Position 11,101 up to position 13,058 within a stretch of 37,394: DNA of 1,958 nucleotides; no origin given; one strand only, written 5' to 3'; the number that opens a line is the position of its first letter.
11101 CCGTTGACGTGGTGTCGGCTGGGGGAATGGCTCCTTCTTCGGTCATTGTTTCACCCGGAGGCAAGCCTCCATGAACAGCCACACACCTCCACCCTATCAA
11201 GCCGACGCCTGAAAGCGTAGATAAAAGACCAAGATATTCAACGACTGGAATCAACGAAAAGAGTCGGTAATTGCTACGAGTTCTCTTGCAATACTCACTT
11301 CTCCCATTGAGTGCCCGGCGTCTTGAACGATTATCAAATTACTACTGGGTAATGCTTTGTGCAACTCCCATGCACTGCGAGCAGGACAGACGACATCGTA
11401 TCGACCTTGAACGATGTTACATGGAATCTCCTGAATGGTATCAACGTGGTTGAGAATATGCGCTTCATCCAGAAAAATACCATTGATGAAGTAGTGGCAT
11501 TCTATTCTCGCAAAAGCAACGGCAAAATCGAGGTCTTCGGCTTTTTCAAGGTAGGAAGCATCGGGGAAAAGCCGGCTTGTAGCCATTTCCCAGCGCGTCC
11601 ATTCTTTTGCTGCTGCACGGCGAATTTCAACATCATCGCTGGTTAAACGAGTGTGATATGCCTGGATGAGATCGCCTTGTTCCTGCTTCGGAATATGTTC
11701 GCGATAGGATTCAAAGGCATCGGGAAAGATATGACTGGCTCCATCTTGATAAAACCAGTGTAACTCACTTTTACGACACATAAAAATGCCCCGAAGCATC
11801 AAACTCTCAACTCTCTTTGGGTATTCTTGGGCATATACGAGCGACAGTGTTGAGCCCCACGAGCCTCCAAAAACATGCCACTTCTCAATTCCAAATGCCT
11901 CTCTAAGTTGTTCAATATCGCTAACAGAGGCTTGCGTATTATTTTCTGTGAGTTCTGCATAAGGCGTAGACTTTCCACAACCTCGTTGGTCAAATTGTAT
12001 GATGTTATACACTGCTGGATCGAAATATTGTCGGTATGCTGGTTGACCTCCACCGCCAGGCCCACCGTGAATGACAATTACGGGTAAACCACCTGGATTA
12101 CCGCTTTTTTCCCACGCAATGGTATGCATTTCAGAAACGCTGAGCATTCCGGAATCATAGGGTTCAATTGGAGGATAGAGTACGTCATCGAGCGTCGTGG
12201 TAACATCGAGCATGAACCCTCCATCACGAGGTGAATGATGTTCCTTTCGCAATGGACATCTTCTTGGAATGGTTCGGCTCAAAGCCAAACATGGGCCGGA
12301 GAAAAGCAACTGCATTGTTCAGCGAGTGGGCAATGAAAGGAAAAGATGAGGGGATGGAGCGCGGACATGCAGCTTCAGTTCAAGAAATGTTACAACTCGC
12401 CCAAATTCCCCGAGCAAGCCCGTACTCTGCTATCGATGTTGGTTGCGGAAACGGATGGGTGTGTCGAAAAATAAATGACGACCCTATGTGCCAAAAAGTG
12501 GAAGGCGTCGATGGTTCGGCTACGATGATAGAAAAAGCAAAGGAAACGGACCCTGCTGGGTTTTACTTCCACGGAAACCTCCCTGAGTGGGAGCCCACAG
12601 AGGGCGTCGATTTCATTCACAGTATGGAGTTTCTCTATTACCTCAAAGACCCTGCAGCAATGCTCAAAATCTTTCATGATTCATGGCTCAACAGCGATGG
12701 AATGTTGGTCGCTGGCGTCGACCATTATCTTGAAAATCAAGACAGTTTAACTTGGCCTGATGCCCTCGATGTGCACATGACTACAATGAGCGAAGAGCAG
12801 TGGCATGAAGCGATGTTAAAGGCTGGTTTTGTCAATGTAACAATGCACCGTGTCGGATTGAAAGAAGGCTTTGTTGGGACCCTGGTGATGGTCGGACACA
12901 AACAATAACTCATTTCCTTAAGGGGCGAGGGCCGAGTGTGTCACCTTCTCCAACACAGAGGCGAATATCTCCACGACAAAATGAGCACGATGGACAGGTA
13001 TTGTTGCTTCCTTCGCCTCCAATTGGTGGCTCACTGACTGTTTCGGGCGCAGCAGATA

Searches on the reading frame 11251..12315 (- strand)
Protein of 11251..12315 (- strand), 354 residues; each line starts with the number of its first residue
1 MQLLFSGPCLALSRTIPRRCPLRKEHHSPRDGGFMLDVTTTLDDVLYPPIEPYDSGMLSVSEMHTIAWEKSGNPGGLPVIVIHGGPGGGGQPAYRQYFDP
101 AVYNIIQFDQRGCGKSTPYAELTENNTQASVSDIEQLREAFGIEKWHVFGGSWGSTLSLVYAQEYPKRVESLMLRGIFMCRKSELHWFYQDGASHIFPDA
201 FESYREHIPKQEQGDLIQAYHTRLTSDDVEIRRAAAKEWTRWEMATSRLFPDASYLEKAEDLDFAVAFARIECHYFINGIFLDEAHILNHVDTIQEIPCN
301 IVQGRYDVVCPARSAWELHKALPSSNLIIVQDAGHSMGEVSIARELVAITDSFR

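Call 8: search_protein_families(library=pfam, proteins=[window:11251-12315:-], max_evalue=0.001)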
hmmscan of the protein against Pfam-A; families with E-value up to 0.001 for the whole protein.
window:11251-12315:- (354 aa): 4 families
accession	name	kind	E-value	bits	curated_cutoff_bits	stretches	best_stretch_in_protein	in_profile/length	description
PF00561.26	Abhydrolase_1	-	2.4e-33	116.2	25.8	1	78-337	2-240/245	alpha/beta hydrolase fold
PF12146.15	Hydrolase_4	-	4.1e-10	39.8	27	1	102-177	31-109/239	Serine aminopeptidase, S33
PF12697.13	Abhydrolase_6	-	3.5e-06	28.3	26.3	1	79-337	1-206/217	Alpha/beta hydrolase family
PF08386.16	Abhydrolase_4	-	8.1e-05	23.1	21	1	297-337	35-75/103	TAP-like protein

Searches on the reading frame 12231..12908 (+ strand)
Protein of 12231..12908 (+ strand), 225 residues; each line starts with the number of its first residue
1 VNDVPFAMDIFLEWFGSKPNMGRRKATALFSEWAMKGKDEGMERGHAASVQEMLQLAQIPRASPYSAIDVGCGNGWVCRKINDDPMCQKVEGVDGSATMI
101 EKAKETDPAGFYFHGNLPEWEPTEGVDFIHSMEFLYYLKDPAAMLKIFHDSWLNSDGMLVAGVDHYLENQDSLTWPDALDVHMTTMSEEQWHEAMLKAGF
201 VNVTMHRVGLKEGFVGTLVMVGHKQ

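Call 9: search_protein_families(library=pfam, proteins=[window:12231-12908:+], max_evalue=0.001)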
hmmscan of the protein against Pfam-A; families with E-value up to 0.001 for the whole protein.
window:12231-12908:+ (225 aa): 5 families
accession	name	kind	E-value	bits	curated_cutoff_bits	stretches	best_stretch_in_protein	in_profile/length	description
PF13489.12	Methyltransf_23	-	4.4e-17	62.7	27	1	59-204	19-163/164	Methyltransferase domain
PF13649.12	Methyltransf_25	-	9.3e-09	36.3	27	1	68-147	2-88/97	Methyltransferase domain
PF08241.18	Methyltransf_11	-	5.1e-08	33.9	21.2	1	68-149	1-84/95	Methyltransferase domain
PF08242.18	Methyltransf_12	-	1.7e-07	32.3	30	1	68-159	1-98/98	Methyltransferase domain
PF13847.12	Methyltransf_31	-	2.3e-06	27.8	27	1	66-159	6-107/145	Methyltransferase domain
